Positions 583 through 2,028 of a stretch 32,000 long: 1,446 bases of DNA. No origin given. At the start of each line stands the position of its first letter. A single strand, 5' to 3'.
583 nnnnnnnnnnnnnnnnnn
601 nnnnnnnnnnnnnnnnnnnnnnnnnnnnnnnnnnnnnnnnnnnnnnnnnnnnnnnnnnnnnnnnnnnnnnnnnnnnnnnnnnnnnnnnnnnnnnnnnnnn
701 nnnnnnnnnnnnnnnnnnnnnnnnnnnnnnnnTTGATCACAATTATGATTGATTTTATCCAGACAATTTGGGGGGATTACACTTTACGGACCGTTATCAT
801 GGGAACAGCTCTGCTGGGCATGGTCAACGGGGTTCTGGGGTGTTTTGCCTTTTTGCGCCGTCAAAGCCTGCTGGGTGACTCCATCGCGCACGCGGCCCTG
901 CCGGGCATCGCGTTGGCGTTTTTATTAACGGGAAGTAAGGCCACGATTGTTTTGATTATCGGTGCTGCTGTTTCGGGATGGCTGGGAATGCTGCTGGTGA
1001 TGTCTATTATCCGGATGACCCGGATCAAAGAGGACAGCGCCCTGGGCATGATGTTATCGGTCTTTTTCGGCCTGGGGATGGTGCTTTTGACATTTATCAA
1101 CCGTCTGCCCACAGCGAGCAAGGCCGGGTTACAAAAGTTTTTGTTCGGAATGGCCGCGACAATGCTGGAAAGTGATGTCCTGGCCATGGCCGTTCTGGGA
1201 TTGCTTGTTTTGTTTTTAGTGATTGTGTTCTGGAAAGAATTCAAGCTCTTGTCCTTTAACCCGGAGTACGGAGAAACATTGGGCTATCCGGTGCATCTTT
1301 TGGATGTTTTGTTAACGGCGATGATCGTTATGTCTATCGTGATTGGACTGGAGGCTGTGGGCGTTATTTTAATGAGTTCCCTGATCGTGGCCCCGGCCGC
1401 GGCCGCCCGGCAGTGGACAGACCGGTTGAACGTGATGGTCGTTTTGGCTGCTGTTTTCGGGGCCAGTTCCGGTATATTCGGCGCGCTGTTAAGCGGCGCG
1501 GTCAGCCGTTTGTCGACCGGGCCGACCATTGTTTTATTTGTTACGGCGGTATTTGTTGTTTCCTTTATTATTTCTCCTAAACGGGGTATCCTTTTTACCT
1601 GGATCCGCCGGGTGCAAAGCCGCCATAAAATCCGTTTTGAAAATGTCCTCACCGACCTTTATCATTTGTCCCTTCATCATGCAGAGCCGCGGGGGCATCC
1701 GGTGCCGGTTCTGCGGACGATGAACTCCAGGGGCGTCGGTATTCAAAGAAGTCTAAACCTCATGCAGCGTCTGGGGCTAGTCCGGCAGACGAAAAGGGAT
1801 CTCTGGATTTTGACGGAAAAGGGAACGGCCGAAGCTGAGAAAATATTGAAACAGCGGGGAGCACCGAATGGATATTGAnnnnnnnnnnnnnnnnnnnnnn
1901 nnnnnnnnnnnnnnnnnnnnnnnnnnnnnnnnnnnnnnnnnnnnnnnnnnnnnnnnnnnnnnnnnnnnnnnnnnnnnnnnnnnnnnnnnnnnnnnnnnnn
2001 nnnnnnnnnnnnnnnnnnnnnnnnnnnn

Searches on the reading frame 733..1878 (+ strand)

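Call 11: search_protein_families(library=pfam, proteins=[window:733-1878:+], max_evalue=0.001)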
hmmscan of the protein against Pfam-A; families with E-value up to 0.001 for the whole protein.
window:733-1878:+ (381 aa): 2 families
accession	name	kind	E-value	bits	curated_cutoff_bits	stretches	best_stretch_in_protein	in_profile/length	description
PF00950.22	ABC-3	-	1.8e-66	224.8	20.1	1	16-280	3-257/258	ABC 3 transport family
PF01032.23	FecCD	-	1.7e-05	24.5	26.5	1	51-274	79-305/311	FecCD transport family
